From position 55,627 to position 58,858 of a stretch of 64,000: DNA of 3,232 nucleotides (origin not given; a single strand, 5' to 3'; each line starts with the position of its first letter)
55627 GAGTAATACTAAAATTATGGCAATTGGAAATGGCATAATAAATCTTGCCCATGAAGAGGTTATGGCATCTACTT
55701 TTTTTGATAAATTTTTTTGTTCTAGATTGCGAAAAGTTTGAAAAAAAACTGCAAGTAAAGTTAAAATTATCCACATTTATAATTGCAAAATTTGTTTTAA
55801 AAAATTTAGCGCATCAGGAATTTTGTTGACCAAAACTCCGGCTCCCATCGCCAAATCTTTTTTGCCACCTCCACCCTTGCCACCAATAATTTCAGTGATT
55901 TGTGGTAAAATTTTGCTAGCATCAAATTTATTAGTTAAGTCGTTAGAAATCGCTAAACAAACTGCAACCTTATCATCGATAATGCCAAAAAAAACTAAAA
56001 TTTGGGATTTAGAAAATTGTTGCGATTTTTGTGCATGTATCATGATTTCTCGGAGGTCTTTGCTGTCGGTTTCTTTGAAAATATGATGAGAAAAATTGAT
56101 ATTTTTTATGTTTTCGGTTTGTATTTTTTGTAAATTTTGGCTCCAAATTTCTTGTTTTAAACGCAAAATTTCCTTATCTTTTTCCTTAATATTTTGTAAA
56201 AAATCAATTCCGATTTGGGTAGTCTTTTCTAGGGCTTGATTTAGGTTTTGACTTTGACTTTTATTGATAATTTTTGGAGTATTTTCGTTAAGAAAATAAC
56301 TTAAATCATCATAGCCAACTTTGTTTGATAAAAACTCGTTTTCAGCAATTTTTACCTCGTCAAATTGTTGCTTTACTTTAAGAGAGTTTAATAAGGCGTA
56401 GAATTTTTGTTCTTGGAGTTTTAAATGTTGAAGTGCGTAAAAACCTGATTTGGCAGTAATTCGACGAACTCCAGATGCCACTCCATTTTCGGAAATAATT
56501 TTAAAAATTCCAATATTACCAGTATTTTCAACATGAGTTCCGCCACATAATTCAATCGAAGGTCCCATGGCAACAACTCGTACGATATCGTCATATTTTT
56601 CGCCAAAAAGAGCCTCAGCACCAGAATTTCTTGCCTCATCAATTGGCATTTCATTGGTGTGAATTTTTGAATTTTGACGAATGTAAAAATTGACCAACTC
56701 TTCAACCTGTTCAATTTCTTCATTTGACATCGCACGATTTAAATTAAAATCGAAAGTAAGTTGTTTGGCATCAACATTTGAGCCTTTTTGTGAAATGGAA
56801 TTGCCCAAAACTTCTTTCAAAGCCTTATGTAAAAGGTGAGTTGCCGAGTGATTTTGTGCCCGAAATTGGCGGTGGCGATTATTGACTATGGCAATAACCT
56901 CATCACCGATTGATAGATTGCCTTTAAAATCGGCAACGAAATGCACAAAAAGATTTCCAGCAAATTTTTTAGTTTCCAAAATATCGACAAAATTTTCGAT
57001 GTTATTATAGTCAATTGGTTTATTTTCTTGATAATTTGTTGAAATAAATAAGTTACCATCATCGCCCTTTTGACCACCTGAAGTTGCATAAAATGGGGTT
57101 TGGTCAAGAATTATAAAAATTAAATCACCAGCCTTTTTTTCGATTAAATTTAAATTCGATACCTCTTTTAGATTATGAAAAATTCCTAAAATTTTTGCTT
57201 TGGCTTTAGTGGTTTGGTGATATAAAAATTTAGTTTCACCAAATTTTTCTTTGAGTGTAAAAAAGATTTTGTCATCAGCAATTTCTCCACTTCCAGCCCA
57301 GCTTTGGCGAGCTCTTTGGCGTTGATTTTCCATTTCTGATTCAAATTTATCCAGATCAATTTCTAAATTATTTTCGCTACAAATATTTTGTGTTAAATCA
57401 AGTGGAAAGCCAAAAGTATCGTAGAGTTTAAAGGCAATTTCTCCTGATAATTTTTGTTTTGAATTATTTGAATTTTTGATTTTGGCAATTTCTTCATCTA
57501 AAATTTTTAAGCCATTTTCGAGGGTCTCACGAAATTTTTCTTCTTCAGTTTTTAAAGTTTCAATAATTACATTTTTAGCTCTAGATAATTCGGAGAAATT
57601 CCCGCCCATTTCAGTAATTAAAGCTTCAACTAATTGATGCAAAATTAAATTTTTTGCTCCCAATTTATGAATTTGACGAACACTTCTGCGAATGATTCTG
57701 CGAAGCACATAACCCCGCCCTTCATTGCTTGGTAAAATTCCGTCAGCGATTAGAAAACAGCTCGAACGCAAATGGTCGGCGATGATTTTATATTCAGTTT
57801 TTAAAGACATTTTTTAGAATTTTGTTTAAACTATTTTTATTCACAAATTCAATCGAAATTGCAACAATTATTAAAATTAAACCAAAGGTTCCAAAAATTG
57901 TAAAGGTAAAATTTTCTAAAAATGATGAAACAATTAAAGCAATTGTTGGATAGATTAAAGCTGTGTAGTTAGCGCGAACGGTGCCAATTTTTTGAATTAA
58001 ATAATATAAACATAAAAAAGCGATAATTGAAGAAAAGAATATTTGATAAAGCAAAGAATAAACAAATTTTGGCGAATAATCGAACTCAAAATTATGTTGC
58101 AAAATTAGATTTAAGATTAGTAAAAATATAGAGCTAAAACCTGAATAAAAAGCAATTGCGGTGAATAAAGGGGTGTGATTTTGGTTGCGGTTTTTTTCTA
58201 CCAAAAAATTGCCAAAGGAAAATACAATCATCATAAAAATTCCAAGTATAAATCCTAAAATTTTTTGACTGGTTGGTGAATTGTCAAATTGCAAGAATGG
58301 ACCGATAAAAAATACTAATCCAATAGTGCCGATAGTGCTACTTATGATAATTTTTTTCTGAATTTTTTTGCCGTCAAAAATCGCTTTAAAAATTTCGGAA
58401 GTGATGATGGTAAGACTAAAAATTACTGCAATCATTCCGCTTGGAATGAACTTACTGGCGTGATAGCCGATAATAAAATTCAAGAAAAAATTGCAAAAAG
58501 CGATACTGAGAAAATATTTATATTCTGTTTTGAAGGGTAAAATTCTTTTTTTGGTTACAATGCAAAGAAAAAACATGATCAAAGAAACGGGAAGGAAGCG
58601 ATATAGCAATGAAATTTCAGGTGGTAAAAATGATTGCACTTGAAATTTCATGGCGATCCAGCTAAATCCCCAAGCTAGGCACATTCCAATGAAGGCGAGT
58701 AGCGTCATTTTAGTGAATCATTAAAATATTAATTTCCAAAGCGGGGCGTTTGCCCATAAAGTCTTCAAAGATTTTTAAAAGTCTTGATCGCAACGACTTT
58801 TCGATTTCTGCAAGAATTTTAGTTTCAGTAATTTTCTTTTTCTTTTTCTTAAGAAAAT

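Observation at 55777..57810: alaS ORF lacks the entire aminoacylation core: split or truncated alanyl-tRNA synthetase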

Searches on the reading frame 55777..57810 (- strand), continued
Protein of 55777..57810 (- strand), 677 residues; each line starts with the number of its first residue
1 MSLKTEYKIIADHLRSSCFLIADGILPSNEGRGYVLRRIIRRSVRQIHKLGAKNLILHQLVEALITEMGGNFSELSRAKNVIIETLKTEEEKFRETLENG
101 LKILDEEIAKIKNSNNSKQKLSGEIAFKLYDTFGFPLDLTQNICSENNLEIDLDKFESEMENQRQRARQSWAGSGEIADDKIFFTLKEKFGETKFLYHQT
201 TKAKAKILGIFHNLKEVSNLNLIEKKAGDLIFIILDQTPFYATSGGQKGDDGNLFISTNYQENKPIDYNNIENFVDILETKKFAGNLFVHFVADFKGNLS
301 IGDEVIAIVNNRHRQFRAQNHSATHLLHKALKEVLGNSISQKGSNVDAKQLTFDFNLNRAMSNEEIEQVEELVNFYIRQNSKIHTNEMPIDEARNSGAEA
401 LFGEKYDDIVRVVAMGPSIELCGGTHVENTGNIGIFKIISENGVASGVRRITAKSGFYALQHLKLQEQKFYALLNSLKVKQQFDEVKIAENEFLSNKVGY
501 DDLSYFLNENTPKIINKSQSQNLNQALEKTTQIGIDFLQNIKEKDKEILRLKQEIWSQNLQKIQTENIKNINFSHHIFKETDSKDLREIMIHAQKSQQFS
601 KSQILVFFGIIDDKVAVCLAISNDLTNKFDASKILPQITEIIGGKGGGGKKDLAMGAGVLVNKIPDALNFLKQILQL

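Call 21: find_related_loci(query=window:55777-57810:-, collection=genome_contigs, flank=10000)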
Query window:55777-57810:- (677 aa) in genome_contigs; peptide patterns used: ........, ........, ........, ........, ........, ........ (x = any residue, [..] = any of these).
254 stretches matched a pattern; 50 encode a relative of the query (tblastn E <= 1e-3); 50 distinct loci.
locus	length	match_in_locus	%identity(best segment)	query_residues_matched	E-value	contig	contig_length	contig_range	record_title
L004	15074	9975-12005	98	1-677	0e+0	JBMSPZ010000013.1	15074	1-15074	MAG: Rickettsiales bacterium isolate ARD_V6_S4_100percent_par_metabat.26 NODE_2197_length_15074_cov_3.747853, whole geno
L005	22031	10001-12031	97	1-677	0e+0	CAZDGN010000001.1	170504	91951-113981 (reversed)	MAG TPA_asm: uncultured Rickettsia sp. isolate binchicken_co298_55 genome assembly, contig: NODE_47_length_170504_cov_9.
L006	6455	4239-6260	64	1-659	0e+0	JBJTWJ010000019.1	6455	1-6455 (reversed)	MAG: Alphaproteobacteria bacterium isolate samp_4444_VAMB_1011 samp_4444_1974635, whole genome shotgun sequence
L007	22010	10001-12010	52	1-676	0e+0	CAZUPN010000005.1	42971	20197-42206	MAG TPA_asm: uncultured Rhizobiaceae bacterium isolate SRP219642_co4_49 genome assembly, contig: NODE_1305_length_42971_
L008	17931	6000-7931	51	1-673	0e+0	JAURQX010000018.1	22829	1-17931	MAG: Alphaproteobacteria bacterium isolate SFB_South_Co_88 k141_985853, whole genome shotgun sequence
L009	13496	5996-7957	49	1-675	0e+0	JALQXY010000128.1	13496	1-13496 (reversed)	MAG: Rickettsiales bacterium isolate HJD.7 HJD_475183, whole genome shotgun sequence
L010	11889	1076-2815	49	4-676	0e+0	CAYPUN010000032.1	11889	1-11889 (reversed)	MAG TPA_asm: uncultured Rickettsia sp. isolate SRP286056_co2_541 genome assembly, contig: NODE_8879_length_11889_cov_6.3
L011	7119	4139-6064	51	3-672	0e+0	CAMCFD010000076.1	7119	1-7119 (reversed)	MAG: Rickettsia typhi isolate MiH-22jul19-124 genome assembly, contig: MiH-22jul19-C24391, whole genome shotgun sequence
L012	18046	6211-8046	51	1-659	0e+0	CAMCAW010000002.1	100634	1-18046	MAG: Rickettsia typhi isolate ZE-13nov19-301 genome assembly, contig: ZE-13nov19-C112, whole genome shotgun sequence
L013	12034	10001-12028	69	1-675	0e+0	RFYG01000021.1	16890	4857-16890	MAG: Proteobacteria bacterium isolate WB5_3A_111 contig_100_20, whole genome shotgun sequence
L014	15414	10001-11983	47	3-676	3e-173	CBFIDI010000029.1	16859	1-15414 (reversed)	MAG: Rickettsiales bacterium isolate Co_bin_67_permissive genome assembly, contig: Co_bin_67_permissive_c31, whole genom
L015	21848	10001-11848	57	4-675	1e-172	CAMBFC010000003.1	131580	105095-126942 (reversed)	MAG: Rickettsia typhi isolate MsH-30jul19-137 genome assembly, contig: MsH-30jul19-C151, whole genome shotgun sequence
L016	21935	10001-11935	45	1-658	3e-163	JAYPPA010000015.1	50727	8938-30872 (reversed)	MAG: Rickettsia sp. isolate 139572_S173_metabat_bins_sens.tsv.101 NODE_532_length_50727_cov_13.803560, whole genome shot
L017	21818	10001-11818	41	3-675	2e-149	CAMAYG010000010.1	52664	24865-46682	MAG: Rickettsia typhi isolate ME-21oct19-15 genome assembly, contig: ME-21oct19-C764, whole genome shotgun sequence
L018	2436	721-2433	46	4-586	5e-158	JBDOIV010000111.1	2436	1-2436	MAG: Rickettsiales bacterium isolate ipaMAG-0929 ipaMAG-0929_c111, whole genome shotgun sequence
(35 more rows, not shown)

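Call 34: search_protein_families(library=ncbifam, proteins=[window:55777-57810:-], max_evalue=0.001)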
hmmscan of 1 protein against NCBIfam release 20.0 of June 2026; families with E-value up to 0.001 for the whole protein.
window:55777-57810:- (677 aa): 4 families
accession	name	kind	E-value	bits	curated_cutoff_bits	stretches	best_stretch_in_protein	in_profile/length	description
TIGR00344.1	alaS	equivalog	4e-152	508.4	457.05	1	4-658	268-847/847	alanine--tRNA ligase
NF002436.0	PRK01584.1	equivalog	6.1e-88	295.8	529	2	318-453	454-590/595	alanine--tRNA ligase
TIGR03683.1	A-tRNA_syn_arch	equivalog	2.1e-82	277.8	744.7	2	9-482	330-761/902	alanine--tRNA ligase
NF040865.1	a_tRNA_ed_AlaXM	equivalog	8.4e-25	87.8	300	1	232-452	25-230/234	alanyl-tRNA editing protein AlaXM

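Call 48: list_cluster_members(proteins=[P0001, P0003, P0043, P0056, P0058, P0097, P0100, P0118, P0119, P0089])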
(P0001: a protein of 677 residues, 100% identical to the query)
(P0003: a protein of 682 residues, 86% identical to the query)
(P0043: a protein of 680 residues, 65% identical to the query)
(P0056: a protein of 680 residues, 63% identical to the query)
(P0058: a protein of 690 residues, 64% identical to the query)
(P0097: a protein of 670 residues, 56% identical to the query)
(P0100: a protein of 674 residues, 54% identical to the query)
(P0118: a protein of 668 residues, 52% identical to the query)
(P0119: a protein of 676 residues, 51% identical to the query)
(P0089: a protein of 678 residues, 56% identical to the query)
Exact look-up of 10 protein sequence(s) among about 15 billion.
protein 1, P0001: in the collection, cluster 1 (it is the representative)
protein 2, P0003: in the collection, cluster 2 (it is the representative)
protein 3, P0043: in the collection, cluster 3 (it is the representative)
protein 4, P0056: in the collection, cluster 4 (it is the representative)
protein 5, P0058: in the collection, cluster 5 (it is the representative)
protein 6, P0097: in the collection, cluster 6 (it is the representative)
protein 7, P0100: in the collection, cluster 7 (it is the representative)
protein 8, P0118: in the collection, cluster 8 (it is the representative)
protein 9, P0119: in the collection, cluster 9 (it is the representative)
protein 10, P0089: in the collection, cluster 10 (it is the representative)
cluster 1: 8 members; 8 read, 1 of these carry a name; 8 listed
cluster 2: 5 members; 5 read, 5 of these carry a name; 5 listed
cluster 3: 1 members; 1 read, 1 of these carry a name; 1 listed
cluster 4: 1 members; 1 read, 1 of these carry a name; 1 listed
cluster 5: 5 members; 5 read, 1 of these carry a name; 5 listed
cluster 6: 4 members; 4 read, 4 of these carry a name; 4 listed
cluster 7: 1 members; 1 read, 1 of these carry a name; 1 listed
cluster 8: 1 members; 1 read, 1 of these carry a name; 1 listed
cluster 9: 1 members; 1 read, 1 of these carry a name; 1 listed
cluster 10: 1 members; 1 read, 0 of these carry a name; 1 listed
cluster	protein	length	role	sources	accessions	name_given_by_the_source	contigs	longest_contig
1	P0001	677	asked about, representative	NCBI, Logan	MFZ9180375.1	MAG: alanine--tRNA ligase [Rickettsiales bacterium]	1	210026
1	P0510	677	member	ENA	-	-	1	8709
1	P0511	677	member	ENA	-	-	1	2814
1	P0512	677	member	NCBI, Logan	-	-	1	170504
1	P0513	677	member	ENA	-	-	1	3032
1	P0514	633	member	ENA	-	-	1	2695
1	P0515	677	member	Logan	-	-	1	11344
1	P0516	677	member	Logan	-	-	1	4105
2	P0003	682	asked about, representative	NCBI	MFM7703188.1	MAG: alanine--tRNA ligase [Alphaproteobacteria bacterium]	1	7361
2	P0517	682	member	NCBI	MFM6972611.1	MAG: alanine--tRNA ligase [Alphaproteobacteria bacterium]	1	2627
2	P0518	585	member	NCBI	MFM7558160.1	MAG: alanine--tRNA ligase-related protein, partial [Alphaproteobacteria bacterium]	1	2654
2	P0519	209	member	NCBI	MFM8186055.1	MAG: alanine--tRNA ligase-related protein, partial [Alphaproteobacteria bacterium]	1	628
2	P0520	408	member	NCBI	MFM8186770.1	MAG: DHHA1 domain-containing protein, partial [Alphaproteobacteria bacterium]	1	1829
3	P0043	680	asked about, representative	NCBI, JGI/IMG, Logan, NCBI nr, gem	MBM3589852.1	MAG: alanine--tRNA ligase [Alphaproteobacteria bacterium] | alanine--tRNA ligase [Alphaproteobacteria bacterium]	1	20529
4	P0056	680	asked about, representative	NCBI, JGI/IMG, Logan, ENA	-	alanyl-tRNA synthetase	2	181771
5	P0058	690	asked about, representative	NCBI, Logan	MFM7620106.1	MAG: alanine--tRNA ligase [Alphaproteobacteria bacterium]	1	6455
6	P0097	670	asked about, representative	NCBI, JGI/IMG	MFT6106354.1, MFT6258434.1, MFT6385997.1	MAG: alanyl-tRNA synthetase [Rickettsiales bacterium] | alanyl-tRNA synthetase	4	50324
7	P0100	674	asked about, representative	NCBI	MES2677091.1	MAG: alanine--tRNA ligase [Pseudomonadota bacterium]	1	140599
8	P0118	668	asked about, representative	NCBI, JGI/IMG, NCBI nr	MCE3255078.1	MAG: alanyl-tRNA synthetase [Rickettsiaceae bacterium] | alanyl-tRNA synthetase | alanyl-tRNA synthetase [Rickettsiaceae bacterium]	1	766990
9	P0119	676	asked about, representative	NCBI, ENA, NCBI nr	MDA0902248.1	MAG: alanine--tRNA ligase [Proteobacteria bacterium] | alanine--tRNA ligase [Pseudomonadota bacterium]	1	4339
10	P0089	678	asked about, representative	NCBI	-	-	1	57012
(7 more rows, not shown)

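Call 68: search_solved_structures(query=window:55777-57810:-, max_evalue=1e-10, show_alignments=0)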
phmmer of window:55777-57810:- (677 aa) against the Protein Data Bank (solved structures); distinct sequences matched with E-value up to 1e-10: 16.
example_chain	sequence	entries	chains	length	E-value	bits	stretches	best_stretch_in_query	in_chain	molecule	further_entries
3hxu_A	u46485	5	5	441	1.5e-48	168.9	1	7-170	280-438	Alanyl-tRNA synthetase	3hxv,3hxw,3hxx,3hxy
3hxz_A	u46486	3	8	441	1.5e-48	168.9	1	7-170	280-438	Alanyl-tRNA synthetase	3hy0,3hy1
9jdn_A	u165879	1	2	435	1.3e-43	152.6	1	6-169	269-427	Alanine--tRNA ligase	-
9jc7_A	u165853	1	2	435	1.3e-43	152.6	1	6-169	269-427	Alanine--tRNA ligase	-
3wqy_A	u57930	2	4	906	1.6e-42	149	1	9-469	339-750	Alanine--tRNA ligase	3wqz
2ztg_A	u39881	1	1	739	2.1e-39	138.7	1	9-452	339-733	Alanyl-tRNA synthetase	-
2zze_A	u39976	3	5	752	4.4e-39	137.6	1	9-453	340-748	Alanyl-tRNA synthetase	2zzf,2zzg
3htz_A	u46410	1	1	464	4.8e-37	130.9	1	7-175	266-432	Alanyl-tRNA synthetase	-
1riq_A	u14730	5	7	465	4.8e-37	130.9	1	7-175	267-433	Alanyl-tRNA synthetase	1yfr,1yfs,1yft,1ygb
4xem_A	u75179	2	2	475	1.6e-30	109.3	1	6-161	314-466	Alanine--tRNA ligase, cytoplasmic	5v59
5knn_A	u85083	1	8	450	1.7e-30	109.2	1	6-161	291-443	Alanine--tRNA ligase, cytoplasmic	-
4xeo_A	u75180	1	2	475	8.1e-30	107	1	6-161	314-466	Alanine--tRNA ligase, cytoplasmic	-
9x2i_A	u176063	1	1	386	4.8e-14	54.9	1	6-97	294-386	Alanine--tRNA ligase, cytoplasmic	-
9x2h_A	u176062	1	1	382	1.3e-13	53.5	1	6-95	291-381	Alanine--tRNA ligase, cytoplasmic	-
9x2j_A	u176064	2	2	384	2.5e-13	52.6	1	6-93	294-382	Alanine--tRNA ligase, cytoplasmic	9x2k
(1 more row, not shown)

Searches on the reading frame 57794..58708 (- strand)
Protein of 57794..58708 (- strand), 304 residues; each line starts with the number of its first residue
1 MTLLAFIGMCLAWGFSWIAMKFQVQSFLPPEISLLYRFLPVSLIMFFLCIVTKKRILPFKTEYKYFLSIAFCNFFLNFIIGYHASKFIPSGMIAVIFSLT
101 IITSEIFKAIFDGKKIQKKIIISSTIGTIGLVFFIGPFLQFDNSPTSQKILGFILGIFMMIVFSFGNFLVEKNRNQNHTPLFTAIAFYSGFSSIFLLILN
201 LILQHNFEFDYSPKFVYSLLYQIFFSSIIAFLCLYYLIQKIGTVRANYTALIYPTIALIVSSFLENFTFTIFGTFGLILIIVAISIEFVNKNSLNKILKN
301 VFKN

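Call 5: search_protein_families(library=pfam, proteins=[window:57794-58708:-])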
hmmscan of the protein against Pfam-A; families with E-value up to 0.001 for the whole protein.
window:57794-58708:- (304 aa): 1 family
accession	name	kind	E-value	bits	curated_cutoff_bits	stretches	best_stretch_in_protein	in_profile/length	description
PF00892.27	EamA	-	4.1e-22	79.3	28.2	2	3-134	4-133/135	EamA-like transporter family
